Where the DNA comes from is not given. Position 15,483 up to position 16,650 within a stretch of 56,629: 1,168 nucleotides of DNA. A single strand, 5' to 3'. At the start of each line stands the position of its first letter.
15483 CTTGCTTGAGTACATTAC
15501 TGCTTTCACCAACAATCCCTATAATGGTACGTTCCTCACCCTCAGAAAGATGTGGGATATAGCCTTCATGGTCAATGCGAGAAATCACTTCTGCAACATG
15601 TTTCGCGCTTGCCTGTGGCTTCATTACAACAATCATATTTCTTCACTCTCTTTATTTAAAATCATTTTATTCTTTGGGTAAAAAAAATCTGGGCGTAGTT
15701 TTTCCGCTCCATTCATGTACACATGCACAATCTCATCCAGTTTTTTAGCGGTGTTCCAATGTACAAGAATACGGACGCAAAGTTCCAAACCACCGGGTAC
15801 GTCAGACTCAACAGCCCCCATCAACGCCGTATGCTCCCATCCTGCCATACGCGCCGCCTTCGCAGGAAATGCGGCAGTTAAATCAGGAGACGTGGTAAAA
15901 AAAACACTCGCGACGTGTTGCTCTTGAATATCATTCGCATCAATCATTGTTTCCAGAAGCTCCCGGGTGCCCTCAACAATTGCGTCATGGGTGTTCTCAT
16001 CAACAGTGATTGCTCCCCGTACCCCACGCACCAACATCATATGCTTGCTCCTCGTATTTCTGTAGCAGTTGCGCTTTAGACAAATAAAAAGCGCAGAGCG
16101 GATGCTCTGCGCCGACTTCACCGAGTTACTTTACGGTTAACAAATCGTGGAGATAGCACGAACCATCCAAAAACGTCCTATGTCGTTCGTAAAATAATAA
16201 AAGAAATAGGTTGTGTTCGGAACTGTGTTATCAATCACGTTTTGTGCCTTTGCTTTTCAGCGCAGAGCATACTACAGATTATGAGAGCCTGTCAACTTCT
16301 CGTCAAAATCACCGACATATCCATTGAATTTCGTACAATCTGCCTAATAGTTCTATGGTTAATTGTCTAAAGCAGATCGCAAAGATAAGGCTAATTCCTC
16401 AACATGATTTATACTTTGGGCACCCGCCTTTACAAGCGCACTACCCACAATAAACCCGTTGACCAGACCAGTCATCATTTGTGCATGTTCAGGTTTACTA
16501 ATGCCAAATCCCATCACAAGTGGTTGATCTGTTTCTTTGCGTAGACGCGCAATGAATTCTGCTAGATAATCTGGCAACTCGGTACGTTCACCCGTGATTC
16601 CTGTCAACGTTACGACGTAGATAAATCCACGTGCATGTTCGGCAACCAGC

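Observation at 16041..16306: Orphan terminator/antiterminator leader upstream of aroH that is not a T-box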

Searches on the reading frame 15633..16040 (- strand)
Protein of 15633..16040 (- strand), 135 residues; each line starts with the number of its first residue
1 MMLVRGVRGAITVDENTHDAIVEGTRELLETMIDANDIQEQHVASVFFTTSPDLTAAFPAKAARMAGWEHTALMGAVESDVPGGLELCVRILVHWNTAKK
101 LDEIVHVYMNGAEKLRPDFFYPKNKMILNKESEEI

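Call 5: search_protein_families(library=ncbifam, proteins=[window:15633-16040:-])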
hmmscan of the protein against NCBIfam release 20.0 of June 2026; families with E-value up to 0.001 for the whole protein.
window:15633-16040:- (135 aa): 1 family
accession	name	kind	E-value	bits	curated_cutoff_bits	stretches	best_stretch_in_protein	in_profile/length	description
TIGR01796.1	CM_mono_aroH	equivalog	4e-38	130.5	82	1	4-119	1-117/117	chorismate mutase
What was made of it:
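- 15633..16053 (-): aroH Shine-Dalgarno sequence GAGGAG (16053..16048) and the aroH (AroH-type chorismate mutase) coding sequence, ATG 16040 to stop 15633. This is the first gene of the regulated operon: aroH, aroF, tyrA, aroA, aroE, a GNAT gene, aroC and further genes. NCBIfam TIGR01796, 130.5 bits, and the downstream gene calls (call 5).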

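Call 10: find_related_loci(query=window:15633-16040:-, collection=genome_contigs, flank=3000)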
Query window:15633-16040:- (135 aa) in genome_contigs; peptide patterns used: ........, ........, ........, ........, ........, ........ (x = any residue, [..] = any of these).
152 stretches matched a pattern; 46 encode a relative of the query (tblastn E <= 1e-3); 46 distinct loci.
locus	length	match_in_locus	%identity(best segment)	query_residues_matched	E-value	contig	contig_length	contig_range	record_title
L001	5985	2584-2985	69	1-134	1e-60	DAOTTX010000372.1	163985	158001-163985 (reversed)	MAG TPA_asm: Anaerolineae bacterium isolate F14_29 k111_363479, whole genome shotgun sequence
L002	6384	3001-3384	66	1-129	5e-55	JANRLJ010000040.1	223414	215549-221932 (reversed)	MAG: bacterium isolate bins.192 k141_4696965, whole genome shotgun sequence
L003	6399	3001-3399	61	1-134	1e-51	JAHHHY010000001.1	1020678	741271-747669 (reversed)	MAG: Pleurocapsa minor GSE-CHR-MK 17-07R isolate GSE-CHR-MK-17-07R scaffold_6_c1, whole genome shotgun sequence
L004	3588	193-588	62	2-134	2e-51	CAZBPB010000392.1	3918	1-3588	MAG TPA_asm: uncultured Pleurocapsa sp. isolate binchicken_co179_53 genome assembly, contig: NODE_35595_length_3918_cov_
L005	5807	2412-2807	61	2-134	5e-51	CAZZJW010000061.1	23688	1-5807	MAG TPA_asm: uncultured Pleurocapsa sp. isolate SRP124364_co1_407 genome assembly, contig: NODE_1906_length_23688_cov_10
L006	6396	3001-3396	59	2-134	7e-51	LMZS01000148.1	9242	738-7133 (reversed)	MAG: Chloroflexi bacterium OLB15 UZ15_CFX003CONTIG000148, whole genome shotgun sequence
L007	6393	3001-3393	59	2-133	2e-48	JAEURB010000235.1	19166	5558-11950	MAG: Anaerolineae bacterium isolate new MAG-266 k141_833306, whole genome shotgun sequence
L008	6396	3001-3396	58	2-134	3e-48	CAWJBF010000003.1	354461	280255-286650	MAG: uncultured Chloroflexia bacterium isolate MFD04716.bin.2.159 genome assembly, contig: contig_12164, whole genome sh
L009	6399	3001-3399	58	1-133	5e-48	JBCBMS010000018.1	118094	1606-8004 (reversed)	MAG: Chloroflexota bacterium isolate J06630_15 NODE_18_length_118094_cov_19.853911, whole genome shotgun sequence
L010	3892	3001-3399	57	1-133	2e-47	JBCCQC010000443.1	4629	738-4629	MAG: Chloroflexota bacterium isolate P01_D01_bin.143 k141_2283832_length_4629_cov_7.0000, whole genome shotgun sequence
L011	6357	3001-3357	58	1-119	1e-44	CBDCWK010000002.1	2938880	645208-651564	MAG: Phototrophicaceae bacterium isolate f32f1df0-09ca-4fe9-aa92-803c8eb7a2e4 genome assembly, contig: contig_2, whole g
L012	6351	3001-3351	56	2-118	3e-43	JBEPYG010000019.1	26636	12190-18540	MAG: Roseiflexus sp. isolate 03V1_S199.concoct.031 NODE_1182_length_26636_cov_1.796673, whole genome shotgun sequence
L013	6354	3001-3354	57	3-120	4e-43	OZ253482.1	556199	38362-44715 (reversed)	MAG: Phototrophicaceae bacterium isolate cf0c7cad-a8bd-48da-b605-58d1de6f1e81 genome assembly, chromosome: 1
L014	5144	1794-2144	58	3-119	2e-43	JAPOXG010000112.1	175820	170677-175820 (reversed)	MAG: Chloroflexota bacterium isolate COS3_bin_1 NODE_35_length_175820_cov_116.984, whole genome shotgun sequence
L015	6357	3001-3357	54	1-119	3e-43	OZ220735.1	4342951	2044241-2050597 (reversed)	MAG: Phototrophicaceae bacterium isolate 252cb3c6-93c9-4785-98a9-44529c25b936 genome assembly, chromosome: 1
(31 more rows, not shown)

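Call 22: find_homologous_proteins(query=window:15633-16040:-, max_evalue=1e-20)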
Query window:15633-16040:- (135 aa): 660 proteins with E <= 1e-20 among 693 candidates; the best 120 are listed.
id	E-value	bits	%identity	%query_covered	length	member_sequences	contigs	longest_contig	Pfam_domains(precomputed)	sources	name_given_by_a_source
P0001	6.4e-84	296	100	100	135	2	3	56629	PF07736.17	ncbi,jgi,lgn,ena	-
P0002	6.8e-65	235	78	99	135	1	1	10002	PF07736.17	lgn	-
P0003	7.9e-64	231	78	99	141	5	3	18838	PF07736.17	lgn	-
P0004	2.1e-60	220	70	99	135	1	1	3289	PF07736.17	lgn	-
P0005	1.6e-58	214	69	99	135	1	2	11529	PF07736.17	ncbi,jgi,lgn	-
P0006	5.3e-58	212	73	97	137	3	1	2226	PF07736.17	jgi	-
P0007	1.0e-57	212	69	98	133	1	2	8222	PF07736.17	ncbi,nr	ncbi:MAG: chorismate mutase [Phototrophicales bacterium]|nr:MAG: chorismate mutase [Phototrophicales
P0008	2.0e-56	207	66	99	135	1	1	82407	PF07736.17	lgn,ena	-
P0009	2.0e-56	207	69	97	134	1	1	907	PF07736.17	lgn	-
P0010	1.1e-54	202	67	97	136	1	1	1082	PF07736.17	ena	-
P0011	1.8e-54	201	69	97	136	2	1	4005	PF07736.17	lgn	-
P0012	3.3e-54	200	68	99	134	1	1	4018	PF07736.17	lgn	-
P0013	3.7e-54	200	68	99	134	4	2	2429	PF07736.17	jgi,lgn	-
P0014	5.4e-54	199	69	95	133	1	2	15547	PF07736.17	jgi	jgi:chorismate mutase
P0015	3.6e-53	197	66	98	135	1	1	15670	PF07736.17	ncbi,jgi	jgi:chorismate mutase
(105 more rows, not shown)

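Call 23: find_encoding_contigs(protein=P0002, flank=1500, max_places=3)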
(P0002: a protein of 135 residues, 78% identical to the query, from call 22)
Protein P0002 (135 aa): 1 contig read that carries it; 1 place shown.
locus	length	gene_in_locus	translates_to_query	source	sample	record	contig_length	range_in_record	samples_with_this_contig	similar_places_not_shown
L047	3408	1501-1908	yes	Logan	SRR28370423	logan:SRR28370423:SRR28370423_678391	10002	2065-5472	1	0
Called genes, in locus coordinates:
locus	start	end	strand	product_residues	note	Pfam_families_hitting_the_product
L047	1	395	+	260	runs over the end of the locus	-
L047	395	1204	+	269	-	PF00290:Trp_syntA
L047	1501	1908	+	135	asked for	PF07736:CM_1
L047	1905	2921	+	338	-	PF18152:DAHP_snth_FXD, PF00793:DAHP_synth_1, PF03102:NeuB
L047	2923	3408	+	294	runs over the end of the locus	PF03446:NAD_binding_2, PF03807:F420_oxidored (weak), PF02153:PDH_N, PF20463:PDH_C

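Call 24: find_encoding_contigs(protein=P0003, flank=1500, max_places=3)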
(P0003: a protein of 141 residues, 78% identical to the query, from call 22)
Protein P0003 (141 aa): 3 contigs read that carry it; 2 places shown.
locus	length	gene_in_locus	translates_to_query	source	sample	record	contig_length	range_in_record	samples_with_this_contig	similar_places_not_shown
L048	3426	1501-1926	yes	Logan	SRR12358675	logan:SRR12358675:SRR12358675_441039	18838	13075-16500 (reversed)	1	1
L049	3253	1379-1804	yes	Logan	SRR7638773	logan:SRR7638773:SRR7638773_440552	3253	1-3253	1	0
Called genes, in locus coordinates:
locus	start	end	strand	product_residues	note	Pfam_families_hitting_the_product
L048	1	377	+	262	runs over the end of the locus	-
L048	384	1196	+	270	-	PF00290:Trp_syntA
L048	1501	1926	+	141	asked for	PF07736:CM_1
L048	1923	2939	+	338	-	PF18152:DAHP_snth_FXD, PF00793:DAHP_synth_1, PF03102:NeuB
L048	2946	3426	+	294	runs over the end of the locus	PF03446:NAD_binding_2, PF03807:F420_oxidored (weak), PF02153:PDH_N, PF20463:PDH_C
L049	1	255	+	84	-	?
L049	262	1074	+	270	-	PF00290:Trp_syntA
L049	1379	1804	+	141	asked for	PF07736:CM_1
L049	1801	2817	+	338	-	PF18152:DAHP_snth_FXD, PF00793:DAHP_synth_1, PF03102:NeuB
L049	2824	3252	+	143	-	?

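Call 25: find_encoding_contigs(protein=P0004, flank=1500, max_places=3)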
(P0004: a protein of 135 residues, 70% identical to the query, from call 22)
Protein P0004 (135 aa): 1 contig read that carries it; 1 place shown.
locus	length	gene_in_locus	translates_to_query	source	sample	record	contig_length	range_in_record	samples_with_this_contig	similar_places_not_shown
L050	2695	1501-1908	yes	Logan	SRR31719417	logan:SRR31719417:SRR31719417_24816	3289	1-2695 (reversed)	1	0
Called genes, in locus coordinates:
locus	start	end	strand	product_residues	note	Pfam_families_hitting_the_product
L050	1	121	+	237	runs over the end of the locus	?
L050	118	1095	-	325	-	PF11376:DUF3179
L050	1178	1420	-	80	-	-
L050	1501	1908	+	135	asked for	PF07736:CM_1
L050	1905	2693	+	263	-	?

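Call 26: find_encoding_contigs(protein=P0006, flank=1500, max_places=3)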
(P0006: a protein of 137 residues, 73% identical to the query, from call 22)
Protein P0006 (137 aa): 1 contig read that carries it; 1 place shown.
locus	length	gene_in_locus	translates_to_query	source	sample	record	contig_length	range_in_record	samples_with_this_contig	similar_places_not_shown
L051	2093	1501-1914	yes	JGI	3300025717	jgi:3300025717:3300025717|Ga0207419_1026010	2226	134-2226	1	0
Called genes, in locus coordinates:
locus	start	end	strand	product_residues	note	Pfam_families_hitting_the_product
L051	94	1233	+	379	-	PF13808:DDE_Tnp_1_assoc, PF01609:DDE_Tnp_1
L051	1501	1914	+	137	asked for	PF07736:CM_1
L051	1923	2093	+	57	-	?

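Call 29: find_related_loci(query=window:15633-16040:-, collection=metagenome_contigs, flank=700)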
Query window:15633-16040:- (135 aa) in metagenome_contigs; peptide patterns used: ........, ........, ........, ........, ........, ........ (x = any residue, [..] = any of these).
176 stretches matched a pattern; 21 encode a relative of the query (tblastn E <= 1e-3); 21 distinct loci.
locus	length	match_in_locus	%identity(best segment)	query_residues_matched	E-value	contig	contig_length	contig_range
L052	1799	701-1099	61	2-135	2e-53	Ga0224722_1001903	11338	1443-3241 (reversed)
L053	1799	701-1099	61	1-134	2e-52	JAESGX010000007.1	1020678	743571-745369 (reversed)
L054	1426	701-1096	58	2-134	2e-52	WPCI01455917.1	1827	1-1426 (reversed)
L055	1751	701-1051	57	2-118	4e-45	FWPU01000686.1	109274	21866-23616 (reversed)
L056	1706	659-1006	56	2-117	9e-42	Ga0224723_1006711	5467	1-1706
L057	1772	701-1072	54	2-125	4e-41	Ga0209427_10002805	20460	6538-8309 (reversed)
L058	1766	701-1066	50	3-124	7e-41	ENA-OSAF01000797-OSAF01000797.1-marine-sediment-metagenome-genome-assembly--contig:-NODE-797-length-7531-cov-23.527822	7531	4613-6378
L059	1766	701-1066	50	3-124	7e-41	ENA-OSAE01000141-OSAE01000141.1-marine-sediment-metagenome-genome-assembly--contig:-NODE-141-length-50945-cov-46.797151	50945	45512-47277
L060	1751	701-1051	56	2-118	3e-39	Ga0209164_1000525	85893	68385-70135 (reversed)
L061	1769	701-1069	49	2-124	9e-37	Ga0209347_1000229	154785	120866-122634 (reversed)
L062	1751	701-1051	55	1-116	1e-35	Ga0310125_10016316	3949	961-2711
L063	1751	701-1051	51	1-116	7e-35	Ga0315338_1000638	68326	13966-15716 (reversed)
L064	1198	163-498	51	6-116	2e-33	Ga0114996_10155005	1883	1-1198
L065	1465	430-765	54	6-116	2e-33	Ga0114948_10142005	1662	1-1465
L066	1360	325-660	54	6-116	1e-32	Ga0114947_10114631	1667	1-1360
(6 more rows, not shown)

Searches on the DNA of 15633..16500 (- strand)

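Call 4: search_rna_families(source=window, start=15900, end=16500, threshold=evalue, max_evalue=10, show_alignments=3)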
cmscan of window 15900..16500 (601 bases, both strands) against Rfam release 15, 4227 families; matches with E-value up to 10: 6.
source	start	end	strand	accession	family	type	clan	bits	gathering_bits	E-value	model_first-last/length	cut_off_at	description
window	16084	16172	-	RF02651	SorY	Gene; sRNA;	-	19.1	111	0.2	1-83/83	no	Singlet oxygen resistance RNA Y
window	16347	16403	+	RF00310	snoZ165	Gene; snRNA; snoRNA; CD-box;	-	17.4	90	3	1-92/92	no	Small nucleolar RNA Z165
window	16082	16160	-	RF02869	ncS025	Gene; sRNA;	-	15.1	46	4.7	1-85/85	no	Burkholderia sRNA 25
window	16438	16485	-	RF00158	SNORD82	Gene; snRNA; snoRNA; CD-box;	-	14.1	43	9.9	1-70/70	no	Small nucleolar RNA SNORD82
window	16049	16163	-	RF01773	rpsL_pseudo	Cis-reg; leader;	-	13.6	70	3.5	1-128/128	no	Pseudomonas rpsL leader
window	15900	15908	-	RF01072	TMV_UPD-PK3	Cis-reg;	-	10.8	34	8.7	1-9/31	3'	Pseudoknot of upstream pseudoknot domain (UPD) of the 3'UTR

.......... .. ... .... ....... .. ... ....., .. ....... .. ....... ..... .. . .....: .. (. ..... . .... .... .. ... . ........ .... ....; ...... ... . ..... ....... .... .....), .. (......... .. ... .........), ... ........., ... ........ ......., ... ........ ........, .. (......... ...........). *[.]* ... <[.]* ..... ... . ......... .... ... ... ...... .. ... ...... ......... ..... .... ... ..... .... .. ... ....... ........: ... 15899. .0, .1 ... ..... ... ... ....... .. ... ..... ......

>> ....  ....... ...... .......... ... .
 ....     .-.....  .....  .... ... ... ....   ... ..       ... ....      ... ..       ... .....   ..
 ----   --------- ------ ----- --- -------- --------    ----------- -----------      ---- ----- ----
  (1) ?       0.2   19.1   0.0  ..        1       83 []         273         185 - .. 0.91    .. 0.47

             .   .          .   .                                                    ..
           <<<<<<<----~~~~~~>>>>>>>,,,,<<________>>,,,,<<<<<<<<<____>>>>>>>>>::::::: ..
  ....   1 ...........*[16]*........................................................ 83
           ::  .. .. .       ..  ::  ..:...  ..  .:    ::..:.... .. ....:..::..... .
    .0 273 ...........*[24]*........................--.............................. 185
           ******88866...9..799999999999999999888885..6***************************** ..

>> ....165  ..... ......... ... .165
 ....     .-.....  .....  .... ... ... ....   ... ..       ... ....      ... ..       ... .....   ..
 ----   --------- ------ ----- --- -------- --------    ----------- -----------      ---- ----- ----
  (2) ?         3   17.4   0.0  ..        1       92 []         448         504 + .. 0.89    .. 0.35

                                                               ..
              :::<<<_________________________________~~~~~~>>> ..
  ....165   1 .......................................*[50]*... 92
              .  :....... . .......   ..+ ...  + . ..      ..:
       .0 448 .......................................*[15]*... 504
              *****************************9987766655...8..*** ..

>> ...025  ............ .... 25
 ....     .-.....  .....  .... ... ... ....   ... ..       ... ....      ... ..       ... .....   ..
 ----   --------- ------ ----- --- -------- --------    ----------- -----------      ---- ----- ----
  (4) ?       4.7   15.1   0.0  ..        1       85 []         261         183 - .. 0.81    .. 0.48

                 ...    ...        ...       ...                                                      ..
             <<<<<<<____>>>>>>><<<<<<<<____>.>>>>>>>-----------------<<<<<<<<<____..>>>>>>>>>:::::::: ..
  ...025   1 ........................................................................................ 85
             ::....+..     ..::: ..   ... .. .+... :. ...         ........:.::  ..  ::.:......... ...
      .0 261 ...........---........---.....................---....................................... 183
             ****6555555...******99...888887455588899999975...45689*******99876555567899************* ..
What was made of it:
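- On Curated Rfam amino-acid leader families (Trp, His, Leu, Thr and Phe leaders): No leader family is listed (call 4).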

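Call 46: search_rna_families(sources=[L001, L003, L006, L008, L009, L012, L013, L027, L011, L047, L048, L050, L051], threshold=gathering)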
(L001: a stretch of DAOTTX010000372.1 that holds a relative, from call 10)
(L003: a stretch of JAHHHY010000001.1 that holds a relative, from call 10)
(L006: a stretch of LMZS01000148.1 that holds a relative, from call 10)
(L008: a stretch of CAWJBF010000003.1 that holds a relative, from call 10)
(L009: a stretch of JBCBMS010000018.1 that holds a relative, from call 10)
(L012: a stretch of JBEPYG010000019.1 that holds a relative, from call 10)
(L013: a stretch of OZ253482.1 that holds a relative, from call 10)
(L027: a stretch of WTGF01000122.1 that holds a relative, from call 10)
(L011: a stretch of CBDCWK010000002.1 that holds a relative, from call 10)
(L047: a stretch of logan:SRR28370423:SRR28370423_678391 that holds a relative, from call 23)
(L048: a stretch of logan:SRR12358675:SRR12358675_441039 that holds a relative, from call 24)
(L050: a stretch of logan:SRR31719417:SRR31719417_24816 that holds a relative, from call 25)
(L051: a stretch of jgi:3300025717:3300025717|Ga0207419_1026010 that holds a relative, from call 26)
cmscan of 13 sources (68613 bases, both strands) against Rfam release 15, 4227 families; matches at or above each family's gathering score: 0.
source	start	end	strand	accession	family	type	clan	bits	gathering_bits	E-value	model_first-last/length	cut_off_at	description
